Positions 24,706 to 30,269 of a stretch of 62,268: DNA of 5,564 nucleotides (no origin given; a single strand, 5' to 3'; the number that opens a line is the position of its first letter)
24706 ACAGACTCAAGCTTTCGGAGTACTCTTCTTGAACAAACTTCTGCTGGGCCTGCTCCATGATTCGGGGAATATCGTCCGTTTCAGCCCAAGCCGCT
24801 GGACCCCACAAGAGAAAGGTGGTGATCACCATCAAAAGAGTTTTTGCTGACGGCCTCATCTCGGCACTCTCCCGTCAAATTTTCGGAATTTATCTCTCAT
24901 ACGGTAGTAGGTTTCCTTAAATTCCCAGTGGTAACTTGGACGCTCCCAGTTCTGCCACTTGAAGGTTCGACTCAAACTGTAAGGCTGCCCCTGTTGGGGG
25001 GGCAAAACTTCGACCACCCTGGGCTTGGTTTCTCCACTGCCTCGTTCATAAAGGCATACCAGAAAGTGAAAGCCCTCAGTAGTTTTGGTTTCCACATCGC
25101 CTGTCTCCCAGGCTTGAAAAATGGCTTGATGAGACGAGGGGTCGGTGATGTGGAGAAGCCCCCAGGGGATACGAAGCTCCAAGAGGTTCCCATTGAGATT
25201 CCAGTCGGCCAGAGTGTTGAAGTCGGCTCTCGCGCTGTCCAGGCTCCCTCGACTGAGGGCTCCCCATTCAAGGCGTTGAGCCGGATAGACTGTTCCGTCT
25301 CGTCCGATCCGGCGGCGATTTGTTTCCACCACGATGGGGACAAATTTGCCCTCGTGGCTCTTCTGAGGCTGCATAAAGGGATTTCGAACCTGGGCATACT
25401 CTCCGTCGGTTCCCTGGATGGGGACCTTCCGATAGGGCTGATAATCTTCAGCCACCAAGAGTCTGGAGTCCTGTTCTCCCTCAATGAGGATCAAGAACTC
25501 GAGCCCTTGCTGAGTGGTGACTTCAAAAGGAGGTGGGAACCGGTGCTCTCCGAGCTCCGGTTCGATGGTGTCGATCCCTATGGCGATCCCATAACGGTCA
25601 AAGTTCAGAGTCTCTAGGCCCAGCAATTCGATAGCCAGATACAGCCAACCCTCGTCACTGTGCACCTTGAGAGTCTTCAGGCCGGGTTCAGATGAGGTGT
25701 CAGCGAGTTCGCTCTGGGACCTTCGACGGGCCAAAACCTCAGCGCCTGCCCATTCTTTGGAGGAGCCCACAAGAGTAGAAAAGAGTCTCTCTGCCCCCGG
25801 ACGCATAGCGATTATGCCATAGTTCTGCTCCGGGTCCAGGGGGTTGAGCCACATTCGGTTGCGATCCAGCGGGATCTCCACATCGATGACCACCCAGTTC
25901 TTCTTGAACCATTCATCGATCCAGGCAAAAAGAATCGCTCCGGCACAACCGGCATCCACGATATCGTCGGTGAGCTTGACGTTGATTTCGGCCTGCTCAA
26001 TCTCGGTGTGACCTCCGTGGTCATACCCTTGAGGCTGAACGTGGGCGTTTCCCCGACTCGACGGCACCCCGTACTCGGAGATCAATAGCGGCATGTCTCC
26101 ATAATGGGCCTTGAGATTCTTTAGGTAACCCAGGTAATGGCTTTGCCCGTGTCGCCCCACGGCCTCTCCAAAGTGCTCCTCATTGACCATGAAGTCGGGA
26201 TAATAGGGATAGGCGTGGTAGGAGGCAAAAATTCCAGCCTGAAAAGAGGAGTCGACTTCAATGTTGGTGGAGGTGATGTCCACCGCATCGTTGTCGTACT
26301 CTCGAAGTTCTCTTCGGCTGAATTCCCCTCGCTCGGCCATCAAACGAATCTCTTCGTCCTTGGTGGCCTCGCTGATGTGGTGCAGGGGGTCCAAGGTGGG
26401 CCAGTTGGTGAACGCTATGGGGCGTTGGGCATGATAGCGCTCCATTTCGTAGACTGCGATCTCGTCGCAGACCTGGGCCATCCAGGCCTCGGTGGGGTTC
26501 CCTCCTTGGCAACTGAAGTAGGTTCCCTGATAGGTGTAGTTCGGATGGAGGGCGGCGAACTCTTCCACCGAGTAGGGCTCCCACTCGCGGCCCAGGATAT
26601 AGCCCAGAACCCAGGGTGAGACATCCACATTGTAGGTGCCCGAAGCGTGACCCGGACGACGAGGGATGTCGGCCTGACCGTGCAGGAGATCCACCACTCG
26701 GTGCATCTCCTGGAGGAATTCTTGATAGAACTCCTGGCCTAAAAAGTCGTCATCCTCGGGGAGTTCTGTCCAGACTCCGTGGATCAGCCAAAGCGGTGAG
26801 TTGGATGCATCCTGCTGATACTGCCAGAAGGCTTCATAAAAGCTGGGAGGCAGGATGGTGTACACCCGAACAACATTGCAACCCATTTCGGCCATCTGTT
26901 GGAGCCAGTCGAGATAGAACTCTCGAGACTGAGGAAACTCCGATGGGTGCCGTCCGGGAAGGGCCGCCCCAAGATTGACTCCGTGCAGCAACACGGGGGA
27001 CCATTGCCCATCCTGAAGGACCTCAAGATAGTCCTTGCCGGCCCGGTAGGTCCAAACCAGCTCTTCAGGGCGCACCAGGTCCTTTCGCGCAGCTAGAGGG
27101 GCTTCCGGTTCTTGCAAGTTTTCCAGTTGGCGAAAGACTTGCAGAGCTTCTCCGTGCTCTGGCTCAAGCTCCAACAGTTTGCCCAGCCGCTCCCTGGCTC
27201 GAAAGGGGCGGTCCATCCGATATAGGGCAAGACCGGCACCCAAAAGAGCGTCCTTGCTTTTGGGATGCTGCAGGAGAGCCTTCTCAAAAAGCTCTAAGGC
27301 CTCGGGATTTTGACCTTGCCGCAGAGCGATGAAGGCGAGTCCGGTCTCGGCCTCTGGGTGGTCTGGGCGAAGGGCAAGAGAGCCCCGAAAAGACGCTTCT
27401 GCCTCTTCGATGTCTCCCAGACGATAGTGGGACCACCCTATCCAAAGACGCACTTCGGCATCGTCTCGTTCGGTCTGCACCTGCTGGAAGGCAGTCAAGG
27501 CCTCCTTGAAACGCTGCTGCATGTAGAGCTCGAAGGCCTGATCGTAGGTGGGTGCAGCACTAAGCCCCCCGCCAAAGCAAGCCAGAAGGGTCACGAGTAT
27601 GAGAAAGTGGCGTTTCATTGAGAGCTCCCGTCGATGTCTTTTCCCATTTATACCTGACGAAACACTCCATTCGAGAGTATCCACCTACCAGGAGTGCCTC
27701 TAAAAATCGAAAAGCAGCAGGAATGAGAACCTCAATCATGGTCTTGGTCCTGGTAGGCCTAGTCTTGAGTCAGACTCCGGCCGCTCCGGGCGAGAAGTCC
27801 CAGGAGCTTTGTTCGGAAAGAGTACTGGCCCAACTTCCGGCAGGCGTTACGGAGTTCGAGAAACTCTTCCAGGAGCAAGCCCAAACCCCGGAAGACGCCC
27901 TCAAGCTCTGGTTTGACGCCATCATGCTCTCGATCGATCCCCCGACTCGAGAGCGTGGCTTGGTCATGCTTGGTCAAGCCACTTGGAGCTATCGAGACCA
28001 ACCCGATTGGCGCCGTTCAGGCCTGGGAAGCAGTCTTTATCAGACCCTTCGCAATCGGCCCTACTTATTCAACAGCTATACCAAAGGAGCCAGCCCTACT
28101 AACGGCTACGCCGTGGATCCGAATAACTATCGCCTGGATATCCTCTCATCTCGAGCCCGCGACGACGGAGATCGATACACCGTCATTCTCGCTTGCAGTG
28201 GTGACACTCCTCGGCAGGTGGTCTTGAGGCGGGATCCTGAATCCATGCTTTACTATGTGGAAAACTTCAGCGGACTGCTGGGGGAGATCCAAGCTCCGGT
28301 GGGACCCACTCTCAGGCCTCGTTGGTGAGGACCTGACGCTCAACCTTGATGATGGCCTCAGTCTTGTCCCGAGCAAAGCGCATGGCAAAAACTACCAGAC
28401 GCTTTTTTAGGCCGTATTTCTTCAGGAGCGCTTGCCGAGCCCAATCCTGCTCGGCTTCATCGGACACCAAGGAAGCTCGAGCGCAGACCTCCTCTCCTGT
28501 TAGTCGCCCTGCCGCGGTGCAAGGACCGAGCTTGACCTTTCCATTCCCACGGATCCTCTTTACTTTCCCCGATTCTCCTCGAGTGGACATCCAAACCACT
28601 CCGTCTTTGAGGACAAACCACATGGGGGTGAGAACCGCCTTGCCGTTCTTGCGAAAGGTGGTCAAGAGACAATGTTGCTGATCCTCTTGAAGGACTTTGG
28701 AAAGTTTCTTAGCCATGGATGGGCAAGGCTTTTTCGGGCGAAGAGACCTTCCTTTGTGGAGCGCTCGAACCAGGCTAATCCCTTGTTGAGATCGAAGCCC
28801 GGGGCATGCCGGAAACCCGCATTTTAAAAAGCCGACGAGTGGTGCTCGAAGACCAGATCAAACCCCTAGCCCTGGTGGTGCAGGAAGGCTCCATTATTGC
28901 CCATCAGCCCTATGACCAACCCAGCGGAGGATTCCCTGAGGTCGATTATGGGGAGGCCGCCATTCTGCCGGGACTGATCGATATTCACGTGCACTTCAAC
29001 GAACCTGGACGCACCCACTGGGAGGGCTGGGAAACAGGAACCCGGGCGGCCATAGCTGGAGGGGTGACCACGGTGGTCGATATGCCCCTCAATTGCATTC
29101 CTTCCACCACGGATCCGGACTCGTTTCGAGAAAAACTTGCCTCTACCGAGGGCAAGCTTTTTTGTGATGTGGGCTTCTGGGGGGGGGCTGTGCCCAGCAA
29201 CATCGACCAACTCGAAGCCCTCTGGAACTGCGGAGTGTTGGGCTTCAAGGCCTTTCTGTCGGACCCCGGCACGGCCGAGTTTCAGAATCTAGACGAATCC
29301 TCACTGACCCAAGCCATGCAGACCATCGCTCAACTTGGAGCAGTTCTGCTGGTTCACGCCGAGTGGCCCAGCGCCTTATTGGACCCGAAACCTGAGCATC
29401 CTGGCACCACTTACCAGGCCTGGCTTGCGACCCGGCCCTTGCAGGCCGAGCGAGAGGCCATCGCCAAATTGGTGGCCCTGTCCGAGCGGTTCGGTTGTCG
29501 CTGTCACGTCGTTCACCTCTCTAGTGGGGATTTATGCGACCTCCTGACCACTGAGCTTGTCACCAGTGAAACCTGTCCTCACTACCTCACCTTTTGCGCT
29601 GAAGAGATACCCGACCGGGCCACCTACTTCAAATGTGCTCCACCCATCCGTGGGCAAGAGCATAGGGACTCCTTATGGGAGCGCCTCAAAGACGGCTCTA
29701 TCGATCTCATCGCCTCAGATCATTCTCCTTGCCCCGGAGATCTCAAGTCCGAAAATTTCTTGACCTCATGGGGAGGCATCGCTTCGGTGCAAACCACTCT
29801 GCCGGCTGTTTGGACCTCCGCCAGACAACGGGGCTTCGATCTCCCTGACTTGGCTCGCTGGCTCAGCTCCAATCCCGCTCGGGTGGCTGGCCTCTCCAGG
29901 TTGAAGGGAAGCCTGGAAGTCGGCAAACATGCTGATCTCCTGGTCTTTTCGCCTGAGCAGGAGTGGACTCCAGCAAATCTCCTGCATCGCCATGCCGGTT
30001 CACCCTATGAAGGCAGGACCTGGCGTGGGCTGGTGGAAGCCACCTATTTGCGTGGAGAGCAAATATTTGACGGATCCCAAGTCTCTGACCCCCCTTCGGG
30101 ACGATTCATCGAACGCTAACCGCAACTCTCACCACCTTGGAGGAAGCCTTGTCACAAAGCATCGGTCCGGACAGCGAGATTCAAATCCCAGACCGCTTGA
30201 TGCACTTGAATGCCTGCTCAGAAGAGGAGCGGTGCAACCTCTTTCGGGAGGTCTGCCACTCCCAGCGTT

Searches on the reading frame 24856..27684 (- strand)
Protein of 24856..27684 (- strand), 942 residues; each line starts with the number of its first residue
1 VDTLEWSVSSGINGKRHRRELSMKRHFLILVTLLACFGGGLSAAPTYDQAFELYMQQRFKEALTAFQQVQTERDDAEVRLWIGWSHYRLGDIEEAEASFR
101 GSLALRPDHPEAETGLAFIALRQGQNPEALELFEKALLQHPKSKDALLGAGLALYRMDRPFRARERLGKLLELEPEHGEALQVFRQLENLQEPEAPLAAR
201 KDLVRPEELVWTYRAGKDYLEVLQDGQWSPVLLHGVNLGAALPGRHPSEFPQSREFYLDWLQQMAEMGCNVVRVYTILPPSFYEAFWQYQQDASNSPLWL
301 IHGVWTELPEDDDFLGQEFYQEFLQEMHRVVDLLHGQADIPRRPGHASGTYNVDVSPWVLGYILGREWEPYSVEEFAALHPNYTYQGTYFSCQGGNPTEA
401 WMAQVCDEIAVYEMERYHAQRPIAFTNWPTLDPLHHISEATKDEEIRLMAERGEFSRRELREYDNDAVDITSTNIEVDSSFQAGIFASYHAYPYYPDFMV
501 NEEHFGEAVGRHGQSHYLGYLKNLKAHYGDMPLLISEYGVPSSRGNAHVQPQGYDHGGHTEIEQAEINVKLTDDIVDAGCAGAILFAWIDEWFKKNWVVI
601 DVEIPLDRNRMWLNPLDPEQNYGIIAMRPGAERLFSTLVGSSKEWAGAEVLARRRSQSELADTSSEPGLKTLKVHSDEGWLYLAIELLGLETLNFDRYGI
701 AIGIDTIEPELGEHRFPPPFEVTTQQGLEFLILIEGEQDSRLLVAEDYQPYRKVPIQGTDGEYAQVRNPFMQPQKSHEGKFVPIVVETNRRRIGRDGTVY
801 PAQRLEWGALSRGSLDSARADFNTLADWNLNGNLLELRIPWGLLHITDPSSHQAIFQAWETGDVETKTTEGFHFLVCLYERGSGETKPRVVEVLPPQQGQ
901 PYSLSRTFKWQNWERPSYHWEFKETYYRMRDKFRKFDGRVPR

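Call 37: search_protein_families(library=pfam, proteins=[window:24856-27684:-], max_evalue=0.0001)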
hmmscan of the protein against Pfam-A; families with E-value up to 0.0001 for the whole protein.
window:24856-27684:- (942 aa): 11 families
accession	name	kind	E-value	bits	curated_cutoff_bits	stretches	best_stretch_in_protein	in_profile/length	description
PF07719.23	TPR_2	-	5.2e-17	60.9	27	0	76-109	1-34/34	Tetratricopeptide repeat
PF14559.12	TPR_19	-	1.2e-15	58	25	2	120-179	1-60/68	Tetratricopeptide repeat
PF13432.12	TPR_16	-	3.6e-14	53.3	32.7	2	48-110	2-65/65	Tetratricopeptide repeat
PF13174.12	TPR_6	-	2.9e-12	46.8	26.3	0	145-176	1-32/33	Tetratricopeptide repeat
PF00515.34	TPR_1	-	8.7e-10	38.4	27.8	0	111-142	2-33/34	Tetratricopeptide repeat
PF13424.12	TPR_12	-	9.7e-09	35.7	30.1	1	82-137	9-72/77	Tetratricopeptide repeat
PF13428.12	TPR_14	-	1e-08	35.5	23.5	0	116-150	7-41/44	Tetratricopeptide repeat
PF13414.12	TPR_11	-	1.2e-07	31.7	26.8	0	122-157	6-41/42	TPR repeat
PF12895.13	ANAPC3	-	1.5e-05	25.6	27.2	0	55-136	1-82/82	Anaphase-promoting complex, cyclosome, subunit 3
PF13431.12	TPR_17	-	1.8e-05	25.1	24.4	0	132-165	1-34/34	Tetratricopeptide repeat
PF13181.12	TPR_8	-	3e-05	24.3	25.7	0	76-109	1-34/34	Tetratricopeptide repeat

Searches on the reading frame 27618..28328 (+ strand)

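Call 92: search_protein_families(library=pfam, proteins=[window:27618-28328:+], max_evalue=0.001)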
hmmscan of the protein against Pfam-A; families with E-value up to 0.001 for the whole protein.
window:27618-28328:+ (236 aa): 1 family
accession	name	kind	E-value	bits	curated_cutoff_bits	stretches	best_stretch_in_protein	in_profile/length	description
PF22043.2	DUF6935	-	2.8e-23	83.1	27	1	72-227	2-157/158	Domain of unknown function (DUF6935)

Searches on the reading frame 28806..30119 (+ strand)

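Call 37: search_protein_families(library=pfam, proteins=[window:28806-30119:+], max_evalue=0.0001)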
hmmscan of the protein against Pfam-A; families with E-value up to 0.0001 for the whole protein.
window:28806-30119:+ (437 aa): 2 families
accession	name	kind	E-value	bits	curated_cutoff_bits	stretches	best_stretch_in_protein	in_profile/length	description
PF01979.26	Amidohydro_1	-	2.1e-23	83.6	25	1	53-383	2-320/345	Amidohydrolase family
PF07969.17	Amidohydro_3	-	5.6e-10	39.7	29.7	1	342-420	405-471/472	Amidohydrolase family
